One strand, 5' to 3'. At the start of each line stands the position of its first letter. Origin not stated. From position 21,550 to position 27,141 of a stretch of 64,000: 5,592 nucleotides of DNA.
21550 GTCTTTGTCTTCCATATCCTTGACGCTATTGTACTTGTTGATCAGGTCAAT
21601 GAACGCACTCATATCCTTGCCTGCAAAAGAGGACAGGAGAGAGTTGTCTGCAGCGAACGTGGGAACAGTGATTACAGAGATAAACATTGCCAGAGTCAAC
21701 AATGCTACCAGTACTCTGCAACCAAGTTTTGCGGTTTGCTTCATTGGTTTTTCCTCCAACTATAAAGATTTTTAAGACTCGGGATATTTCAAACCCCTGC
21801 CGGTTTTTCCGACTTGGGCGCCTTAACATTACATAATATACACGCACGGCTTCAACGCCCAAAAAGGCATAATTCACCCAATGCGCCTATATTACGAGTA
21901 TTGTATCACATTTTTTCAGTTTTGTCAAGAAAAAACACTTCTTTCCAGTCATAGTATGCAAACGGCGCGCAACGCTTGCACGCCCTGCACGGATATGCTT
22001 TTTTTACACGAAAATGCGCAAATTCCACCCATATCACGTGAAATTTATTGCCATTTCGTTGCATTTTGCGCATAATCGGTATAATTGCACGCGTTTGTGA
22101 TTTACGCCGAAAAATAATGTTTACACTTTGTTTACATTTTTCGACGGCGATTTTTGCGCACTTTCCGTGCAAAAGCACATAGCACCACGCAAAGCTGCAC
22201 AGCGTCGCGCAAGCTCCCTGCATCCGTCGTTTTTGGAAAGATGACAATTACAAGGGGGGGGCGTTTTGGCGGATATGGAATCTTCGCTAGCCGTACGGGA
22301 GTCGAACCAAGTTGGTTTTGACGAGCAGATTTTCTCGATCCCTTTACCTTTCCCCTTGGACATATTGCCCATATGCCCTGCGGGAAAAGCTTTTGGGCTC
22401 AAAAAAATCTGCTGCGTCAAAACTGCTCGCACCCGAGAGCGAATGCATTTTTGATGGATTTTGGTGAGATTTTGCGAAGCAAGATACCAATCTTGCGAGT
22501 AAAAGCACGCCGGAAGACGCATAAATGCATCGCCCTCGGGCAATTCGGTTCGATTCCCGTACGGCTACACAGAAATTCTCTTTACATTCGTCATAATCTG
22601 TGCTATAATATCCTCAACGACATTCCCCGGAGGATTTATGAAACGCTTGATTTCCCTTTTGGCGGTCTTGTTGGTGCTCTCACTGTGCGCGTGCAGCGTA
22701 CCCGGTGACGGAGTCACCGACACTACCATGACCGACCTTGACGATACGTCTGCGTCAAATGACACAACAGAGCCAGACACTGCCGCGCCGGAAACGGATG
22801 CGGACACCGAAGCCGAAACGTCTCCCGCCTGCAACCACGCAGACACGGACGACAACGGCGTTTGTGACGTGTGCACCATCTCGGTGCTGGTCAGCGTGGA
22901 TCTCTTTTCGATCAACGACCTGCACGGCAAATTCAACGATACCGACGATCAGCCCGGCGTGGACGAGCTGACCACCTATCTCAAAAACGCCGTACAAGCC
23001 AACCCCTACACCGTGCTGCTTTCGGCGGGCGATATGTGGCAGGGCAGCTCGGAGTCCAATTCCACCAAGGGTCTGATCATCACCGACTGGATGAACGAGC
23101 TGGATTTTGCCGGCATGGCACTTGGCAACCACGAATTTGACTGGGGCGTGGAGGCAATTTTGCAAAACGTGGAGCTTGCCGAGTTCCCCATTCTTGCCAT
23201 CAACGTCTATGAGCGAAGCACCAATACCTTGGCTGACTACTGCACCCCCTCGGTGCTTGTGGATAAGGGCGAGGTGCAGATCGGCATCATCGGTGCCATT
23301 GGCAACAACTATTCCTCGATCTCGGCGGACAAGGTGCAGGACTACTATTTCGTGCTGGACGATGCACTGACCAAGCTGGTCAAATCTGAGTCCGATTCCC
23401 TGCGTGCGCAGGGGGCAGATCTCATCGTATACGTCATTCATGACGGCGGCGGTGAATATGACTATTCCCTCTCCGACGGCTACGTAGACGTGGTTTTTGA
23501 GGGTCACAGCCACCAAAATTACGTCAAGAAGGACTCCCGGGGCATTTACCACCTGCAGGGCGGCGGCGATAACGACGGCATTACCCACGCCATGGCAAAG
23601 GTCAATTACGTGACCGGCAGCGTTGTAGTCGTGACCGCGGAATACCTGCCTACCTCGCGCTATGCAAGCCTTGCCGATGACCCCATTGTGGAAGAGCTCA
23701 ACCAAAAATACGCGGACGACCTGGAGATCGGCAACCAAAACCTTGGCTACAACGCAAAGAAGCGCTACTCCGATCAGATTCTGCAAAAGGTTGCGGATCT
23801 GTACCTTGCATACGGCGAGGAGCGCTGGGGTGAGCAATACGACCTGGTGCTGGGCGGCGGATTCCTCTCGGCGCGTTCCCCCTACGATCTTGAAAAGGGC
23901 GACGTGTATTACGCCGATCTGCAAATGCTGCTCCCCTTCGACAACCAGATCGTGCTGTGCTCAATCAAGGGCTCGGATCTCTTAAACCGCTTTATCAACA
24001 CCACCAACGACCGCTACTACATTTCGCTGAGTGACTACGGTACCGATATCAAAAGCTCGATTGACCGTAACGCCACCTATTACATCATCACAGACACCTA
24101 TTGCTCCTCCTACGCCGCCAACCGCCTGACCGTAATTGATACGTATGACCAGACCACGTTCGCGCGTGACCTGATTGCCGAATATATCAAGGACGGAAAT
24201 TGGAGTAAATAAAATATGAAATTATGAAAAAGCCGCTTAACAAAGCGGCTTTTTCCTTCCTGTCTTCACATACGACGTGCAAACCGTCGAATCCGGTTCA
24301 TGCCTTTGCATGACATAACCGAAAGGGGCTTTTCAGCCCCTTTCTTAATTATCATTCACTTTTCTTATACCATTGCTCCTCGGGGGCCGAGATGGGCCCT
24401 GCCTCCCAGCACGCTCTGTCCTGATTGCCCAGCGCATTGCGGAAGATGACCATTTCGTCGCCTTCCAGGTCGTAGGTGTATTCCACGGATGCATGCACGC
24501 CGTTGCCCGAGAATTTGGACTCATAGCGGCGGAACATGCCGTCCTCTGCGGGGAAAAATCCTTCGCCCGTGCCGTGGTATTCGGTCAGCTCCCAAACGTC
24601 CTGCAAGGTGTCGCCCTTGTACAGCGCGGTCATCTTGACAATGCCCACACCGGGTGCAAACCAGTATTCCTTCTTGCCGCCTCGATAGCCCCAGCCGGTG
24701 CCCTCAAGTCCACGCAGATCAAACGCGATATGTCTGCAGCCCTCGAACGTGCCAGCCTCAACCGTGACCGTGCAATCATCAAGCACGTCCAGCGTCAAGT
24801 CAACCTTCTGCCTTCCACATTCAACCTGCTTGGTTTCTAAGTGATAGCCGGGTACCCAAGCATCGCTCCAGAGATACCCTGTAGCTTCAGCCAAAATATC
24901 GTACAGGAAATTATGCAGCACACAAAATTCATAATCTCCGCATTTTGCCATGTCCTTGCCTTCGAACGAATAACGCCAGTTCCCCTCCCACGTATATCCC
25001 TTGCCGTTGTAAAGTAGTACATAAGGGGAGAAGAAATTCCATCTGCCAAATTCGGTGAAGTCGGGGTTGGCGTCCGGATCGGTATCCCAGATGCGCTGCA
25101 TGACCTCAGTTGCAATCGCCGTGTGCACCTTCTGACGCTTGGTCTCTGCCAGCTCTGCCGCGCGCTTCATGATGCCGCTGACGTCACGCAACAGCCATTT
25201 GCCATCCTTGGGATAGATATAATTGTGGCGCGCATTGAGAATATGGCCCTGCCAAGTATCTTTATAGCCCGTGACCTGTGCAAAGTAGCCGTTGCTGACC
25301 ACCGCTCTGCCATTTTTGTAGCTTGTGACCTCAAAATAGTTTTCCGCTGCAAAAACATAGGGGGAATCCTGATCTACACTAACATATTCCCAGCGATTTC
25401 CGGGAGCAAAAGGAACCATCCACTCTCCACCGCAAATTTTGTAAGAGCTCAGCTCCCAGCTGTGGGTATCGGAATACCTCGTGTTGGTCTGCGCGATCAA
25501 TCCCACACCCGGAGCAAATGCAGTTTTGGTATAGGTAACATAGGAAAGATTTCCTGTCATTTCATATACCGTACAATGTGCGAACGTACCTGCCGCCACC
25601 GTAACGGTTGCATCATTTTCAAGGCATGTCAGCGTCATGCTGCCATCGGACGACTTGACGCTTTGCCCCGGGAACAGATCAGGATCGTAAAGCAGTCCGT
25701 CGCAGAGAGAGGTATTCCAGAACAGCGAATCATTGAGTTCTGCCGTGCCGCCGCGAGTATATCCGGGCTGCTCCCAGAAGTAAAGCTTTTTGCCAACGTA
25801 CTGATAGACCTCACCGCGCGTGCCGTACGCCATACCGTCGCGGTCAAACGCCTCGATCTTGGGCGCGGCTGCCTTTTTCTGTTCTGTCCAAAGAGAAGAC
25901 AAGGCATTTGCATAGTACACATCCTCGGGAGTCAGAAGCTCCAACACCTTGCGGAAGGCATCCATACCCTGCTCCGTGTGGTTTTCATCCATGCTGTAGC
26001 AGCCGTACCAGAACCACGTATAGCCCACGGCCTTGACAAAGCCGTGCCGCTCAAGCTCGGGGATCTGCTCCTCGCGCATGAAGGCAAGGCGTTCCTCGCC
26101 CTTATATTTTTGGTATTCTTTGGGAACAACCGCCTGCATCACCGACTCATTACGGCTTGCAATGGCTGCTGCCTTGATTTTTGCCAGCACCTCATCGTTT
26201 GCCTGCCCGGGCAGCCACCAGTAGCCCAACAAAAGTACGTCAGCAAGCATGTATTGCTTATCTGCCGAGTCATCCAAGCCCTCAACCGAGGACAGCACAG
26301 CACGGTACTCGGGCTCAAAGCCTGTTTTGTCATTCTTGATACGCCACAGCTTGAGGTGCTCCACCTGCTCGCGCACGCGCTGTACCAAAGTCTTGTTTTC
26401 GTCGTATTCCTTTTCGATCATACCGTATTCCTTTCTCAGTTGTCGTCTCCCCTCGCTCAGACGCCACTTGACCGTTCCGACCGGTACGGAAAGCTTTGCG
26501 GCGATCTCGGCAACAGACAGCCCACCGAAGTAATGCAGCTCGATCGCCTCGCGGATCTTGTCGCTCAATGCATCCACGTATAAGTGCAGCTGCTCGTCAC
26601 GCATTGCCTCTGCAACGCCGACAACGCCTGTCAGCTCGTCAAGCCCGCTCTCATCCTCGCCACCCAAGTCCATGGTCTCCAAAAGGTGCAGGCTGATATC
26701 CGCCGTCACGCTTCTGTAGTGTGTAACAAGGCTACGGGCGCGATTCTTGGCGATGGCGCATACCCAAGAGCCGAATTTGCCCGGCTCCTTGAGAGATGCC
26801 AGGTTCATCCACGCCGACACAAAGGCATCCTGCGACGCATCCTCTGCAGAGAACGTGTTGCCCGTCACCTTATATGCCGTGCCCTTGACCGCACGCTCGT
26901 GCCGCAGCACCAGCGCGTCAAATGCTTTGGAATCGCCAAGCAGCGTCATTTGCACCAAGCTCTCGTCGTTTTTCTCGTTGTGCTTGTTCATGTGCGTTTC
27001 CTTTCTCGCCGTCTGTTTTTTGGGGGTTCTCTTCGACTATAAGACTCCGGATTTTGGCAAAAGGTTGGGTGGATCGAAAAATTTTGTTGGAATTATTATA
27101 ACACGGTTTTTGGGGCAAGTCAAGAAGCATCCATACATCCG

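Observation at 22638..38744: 16-kb island that looks like a disaggregated YhcR-type wall nuclease plus the intracellular enzymes to finish nucleic-acid catabolism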

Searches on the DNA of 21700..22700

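Call 45: search_rna_families(source=window, start=21700, end=22700, threshold=evalue, max_evalue=1, show_alignments=2)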
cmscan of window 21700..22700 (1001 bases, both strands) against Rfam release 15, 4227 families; matches with E-value up to 1: 0.
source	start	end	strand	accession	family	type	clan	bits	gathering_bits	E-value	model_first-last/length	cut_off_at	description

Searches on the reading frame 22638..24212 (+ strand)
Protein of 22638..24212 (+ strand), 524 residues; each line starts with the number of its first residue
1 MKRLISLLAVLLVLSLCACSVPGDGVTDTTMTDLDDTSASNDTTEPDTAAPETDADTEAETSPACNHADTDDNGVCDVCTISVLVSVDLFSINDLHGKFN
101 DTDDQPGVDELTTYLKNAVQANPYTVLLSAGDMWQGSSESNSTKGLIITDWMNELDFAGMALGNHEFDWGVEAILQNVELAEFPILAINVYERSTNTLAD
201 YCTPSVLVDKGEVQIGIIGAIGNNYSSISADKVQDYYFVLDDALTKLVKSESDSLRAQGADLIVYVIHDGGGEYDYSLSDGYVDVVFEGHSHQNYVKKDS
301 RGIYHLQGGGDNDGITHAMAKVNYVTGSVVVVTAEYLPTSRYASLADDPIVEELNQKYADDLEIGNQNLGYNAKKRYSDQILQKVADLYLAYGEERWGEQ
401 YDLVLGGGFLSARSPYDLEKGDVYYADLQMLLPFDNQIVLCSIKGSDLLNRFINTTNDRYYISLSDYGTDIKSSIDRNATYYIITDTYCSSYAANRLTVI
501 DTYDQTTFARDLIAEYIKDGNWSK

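Call 3: search_protein_families(library=pfam, proteins=[window:22638-24212:+], max_evalue=0.01)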
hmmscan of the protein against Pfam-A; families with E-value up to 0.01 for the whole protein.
window:22638-24212:+ (524 aa): 3 families
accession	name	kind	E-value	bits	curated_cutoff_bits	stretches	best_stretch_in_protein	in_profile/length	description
PF00149.33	Metallophos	-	4.2e-07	31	21.5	1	92-293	6-190/191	Calcineurin-like phosphoesterase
PF02872.23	5_nucleotid_C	-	5.7e-05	23.7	23.6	1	413-453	46-87/158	5'-nucleotidase, C-terminal domain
PF23379.1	DUF7096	-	0.0046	17.3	27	1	5-50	6-49/208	Domain of unknown function (DUF7096)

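Call 6: search_protein_families(library=ncbifam, proteins=[window:22638-24212:+], max_evalue=0.01)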
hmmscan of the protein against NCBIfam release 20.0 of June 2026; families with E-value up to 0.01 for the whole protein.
window:22638-24212:+ (524 aa): 14 families
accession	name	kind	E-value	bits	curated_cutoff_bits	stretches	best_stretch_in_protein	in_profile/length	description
NF006934.0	PRK09419.1-1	subfamily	1.6e-35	122.1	1646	1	85-451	629-1000/1174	multifunctional 2',3'-cyclic-nucleotide 2'-phosphodiesterase/3'-nucleotidase/5'-nucleotidase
NF040549.1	Nt5e_LPXTG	exception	1.9e-25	89.2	1050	1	29-211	31-218/731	cell surface ecto-5'-nucleotidase Nt5e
NF007109.1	PRK09558.1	equivalog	5.8e-24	84.7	600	1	86-270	35-221/550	bifunctional UDP-sugar hydrolase/5'-nucleotidase UshA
TIGR04486.1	thiosulf_SoxB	equivalog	2.2e-20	72.5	550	1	107-310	116-317/556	thiosulfohydrolase SoxB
TIGR01530.1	nadN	equivalog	2.4e-16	59.4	436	1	125-298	51-222/550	NAD nucleotidase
NF006938.0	PRK09420.1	equivalog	2e-14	52.9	486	1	99-303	43-271/648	bifunctional 2',3'-cyclic-nucleotide 2'-phosphodiesterase/3'-nucleotidase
TIGR01390.1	CycNucDiestase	equivalog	3.4e-14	52.3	883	1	100-320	22-267/626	2',3'-cyclic-nucleotide 2'-phosphodiesterase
NF008871.0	PRK11907.1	equivalog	4.6e-13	48.2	1266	1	27-312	61-372/814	bifunctional 2',3'-cyclic-nucleotide 2'-phosphodiesterase/3'-nucleotidase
NF006936.0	PRK09419.1-3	equivalog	5.9e-12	44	2542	1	86-462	703-1109/1212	multifunctional 2',3'-cyclic-nucleotide 2'-phosphodiesterase/3'-nucleotidase/5'-nucleotidase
NF006937.0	PRK09419.1-4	equivalog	5.5e-10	37.3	2554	1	104-288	48-246/1411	multifunctional 2',3'-cyclic-nucleotide 2'-phosphodiesterase/3'-nucleotidase/5'-nucleotidase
NF006935.0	PRK09419.1-2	equivalog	1.4e-08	32.9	2801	1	120-320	87-315/1445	multifunctional 2',3'-cyclic-nucleotide 2'-phosphodiesterase/3'-nucleotidase/5'-nucleotidase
NF041198.1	UshA_like_PCGU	equivalog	2.2e-08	33.1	275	1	135-250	84-198/519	UshA-like (seleno)protein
NF006933.0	PRK09418.1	equivalog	5.4e-06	24.8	1419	1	151-294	125-289/780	bifunctional 2',3'-cyclic-nucleotide 2'-phosphodiesterase/3'-nucleotidase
NF047875.1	5nuc_LPXTG_Strp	exception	9.4e-05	21.1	1050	0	122-268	83-252/684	surface-anchored 5'-nucleotidase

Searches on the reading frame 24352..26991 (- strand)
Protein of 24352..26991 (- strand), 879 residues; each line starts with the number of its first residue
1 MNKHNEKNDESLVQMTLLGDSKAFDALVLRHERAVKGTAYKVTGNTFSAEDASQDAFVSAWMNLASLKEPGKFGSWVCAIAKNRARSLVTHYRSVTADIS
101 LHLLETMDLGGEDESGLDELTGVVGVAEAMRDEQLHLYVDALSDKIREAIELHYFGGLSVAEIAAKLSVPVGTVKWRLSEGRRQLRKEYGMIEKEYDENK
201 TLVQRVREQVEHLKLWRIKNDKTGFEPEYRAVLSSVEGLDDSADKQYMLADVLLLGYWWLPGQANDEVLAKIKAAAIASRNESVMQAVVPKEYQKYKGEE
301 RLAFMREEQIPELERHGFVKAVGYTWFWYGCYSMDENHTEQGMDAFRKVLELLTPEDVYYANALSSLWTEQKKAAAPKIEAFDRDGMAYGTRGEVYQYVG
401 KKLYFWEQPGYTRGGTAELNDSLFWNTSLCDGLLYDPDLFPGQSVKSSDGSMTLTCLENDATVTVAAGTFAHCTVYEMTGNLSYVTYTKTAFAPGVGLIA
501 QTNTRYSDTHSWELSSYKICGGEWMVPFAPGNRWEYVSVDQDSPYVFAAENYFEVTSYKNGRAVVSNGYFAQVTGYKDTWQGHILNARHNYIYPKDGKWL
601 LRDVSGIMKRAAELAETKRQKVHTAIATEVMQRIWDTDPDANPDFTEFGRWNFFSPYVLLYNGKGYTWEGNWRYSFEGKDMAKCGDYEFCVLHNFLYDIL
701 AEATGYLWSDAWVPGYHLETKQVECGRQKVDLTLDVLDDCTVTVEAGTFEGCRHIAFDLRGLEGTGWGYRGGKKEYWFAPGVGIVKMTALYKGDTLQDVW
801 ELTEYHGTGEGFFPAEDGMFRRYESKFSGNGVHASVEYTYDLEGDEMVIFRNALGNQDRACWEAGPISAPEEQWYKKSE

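Call 3: search_protein_families(library=pfam, proteins=[window:24352-26991:-], max_evalue=0.01)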
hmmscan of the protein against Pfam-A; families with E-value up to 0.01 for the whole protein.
window:24352-26991:- (879 aa): 7 families
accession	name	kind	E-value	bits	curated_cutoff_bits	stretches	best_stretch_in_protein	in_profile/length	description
PF04542.20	Sigma70_r2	-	1.4e-12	47.6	24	1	27-89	1-65/71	Sigma-70 region 2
PF08281.18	Sigma70_r4_2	-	5.7e-12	45.5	25.7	1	133-185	2-54/54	Sigma-70, region 4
PF04545.22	Sigma70_r4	-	7.2e-09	35.5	24.1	1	140-187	3-50/50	Sigma-70, region 4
PF07638.17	Sigma70_ECF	-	2.2e-05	24.9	21.1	1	132-188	127-182/185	ECF sigma factor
PF21347.3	DUF3108_like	-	3.3e-05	24.3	27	1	741-798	141-195/199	DUF3108-like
PF05331.17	DUF742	-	0.0029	17.9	27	1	140-179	39-77/114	Protein of unknown function (DUF742)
PF04297.20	UPF0122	-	0.0042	17.7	22.7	0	135-212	11-90/101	Putative helix-turn-helix protein, YlxM / p13 like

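Call 6: search_protein_families(library=ncbifam, proteins=[window:24352-26991:-], max_evalue=0.01)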
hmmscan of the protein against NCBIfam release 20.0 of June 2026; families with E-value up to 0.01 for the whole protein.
window:24352-26991:- (879 aa): 68 families (the best 25 are shown)
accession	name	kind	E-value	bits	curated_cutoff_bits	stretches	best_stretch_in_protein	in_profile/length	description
NF007223.0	PRK09641.1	equivalog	1.2e-21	77.4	209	1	12-189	8-184/187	RNA polymerase sigma factor SigW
NF009172.0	PRK12519.1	subfamily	4.9e-21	75.2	222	1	3-187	10-187/194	RNA polymerase sigma factor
TIGR02937.1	sigma70-ECF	superfamily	1.9e-20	73.1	42.9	1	23-188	2-164/165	sigma-70 family RNA polymerase sigma factor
TIGR02948.1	SigW_bacill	equivalog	8.8e-20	71.6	243.1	1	12-189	8-184/187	RNA polymerase sigma factor SigW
NF009166.1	PRK12513.1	equivalog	1e-19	71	206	1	3-188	3-185/193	RNA polymerase sigma factor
NF007225.0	PRK09643.1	equivalog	2.3e-19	69.9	190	1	3-203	8-196/204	RNA polymerase sigma factor SigM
NF007216.0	PRK09638.1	equivalog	2.9e-19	69.5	194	2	7-84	3-80/180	RNA polymerase sigma factor SigY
NF007228.0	PRK09646.1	subfamily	3.4e-19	69.2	226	1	5-191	13-192/194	ECF RNA polymerase sigma factor SigK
NF009171.0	PRK12518.1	equivalog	4.1e-19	69.1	208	1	3-187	8-182/191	RNA polymerase sigma factor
TIGR02939.1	RpoE_Sigma70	equivalog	7.2e-19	68.5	236.15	1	5-185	3-182/190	RNA polymerase sigma factor RpoE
TIGR02983.1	SigE-fam_strep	subfamily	9.2e-19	67.9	141.55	1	21-189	5-158/162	SigE family RNA polymerase sigma factor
NF008888.0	PRK11922.1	equivalog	3.1e-18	66.3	204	1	3-188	11-195/231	RNA polymerase sigma factor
TIGR02985.1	Sig70_bacteroi1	subfamily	5.2e-18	65.8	126.4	1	22-188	1-161/162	RNA polymerase sigma-70 factor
NF004113.0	PRK05602.1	equivalog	1.1e-17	64.4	208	1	3-188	26-200/211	RNA polymerase sigma factor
TIGR02989.1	Sig-70_gvs1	subfamily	2.3e-16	60.1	124.55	1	22-186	1-155/158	RNA polymerase sigma-70 factor, Rhodopirellula/Verrucomicrobium family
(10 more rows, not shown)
